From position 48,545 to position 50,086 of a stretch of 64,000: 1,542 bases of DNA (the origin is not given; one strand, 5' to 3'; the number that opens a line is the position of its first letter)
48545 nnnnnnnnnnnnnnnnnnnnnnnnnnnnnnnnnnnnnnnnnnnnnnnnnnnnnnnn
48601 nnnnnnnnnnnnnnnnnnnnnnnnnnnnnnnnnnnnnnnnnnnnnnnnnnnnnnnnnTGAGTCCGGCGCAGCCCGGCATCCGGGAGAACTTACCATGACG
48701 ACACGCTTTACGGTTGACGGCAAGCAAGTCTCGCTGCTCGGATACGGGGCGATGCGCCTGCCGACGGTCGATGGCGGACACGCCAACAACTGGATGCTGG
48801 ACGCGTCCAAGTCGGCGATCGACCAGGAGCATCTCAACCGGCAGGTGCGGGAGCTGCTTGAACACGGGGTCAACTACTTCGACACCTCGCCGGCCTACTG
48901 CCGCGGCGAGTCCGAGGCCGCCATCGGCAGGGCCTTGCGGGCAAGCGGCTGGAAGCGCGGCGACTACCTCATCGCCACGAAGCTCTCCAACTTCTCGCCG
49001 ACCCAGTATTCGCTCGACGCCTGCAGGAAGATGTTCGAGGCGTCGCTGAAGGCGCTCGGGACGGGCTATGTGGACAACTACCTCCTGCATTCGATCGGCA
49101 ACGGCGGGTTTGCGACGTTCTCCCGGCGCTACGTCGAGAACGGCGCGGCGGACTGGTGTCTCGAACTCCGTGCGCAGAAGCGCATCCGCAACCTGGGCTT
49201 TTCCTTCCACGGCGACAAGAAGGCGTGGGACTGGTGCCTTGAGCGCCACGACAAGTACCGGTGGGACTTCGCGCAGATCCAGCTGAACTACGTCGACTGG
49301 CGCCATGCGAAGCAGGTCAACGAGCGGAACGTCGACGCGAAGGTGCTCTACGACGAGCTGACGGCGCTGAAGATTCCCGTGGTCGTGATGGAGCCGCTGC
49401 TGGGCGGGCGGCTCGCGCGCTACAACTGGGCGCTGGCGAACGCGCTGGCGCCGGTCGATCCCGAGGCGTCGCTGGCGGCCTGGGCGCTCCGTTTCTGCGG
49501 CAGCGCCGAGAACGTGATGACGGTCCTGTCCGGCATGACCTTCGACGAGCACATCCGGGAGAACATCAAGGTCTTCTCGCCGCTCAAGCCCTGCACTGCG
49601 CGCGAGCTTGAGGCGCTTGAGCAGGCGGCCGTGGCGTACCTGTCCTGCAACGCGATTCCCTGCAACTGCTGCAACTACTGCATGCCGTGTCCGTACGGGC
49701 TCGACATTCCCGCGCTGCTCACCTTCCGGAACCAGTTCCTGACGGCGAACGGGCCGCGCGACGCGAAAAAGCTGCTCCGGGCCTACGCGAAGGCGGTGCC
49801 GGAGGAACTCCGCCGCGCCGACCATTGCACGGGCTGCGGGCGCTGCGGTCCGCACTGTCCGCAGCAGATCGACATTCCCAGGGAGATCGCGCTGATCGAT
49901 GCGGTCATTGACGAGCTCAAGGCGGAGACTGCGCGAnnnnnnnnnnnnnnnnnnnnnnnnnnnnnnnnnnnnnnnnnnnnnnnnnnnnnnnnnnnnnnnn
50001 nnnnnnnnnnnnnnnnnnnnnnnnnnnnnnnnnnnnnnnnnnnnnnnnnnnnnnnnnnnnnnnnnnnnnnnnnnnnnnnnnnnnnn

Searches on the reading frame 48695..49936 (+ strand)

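Call 14: search_protein_families(library=pfam, proteins=[window:48695-49936:+], max_evalue=0.00001)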
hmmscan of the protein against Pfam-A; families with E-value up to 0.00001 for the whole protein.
window:48695-49936:+ (414 aa): 1 family
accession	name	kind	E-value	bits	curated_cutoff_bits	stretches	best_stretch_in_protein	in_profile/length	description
PF00248.27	Aldo_ket_red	-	8.6e-31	107.5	24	1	17-308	4-286/291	Aldo/keto reductase family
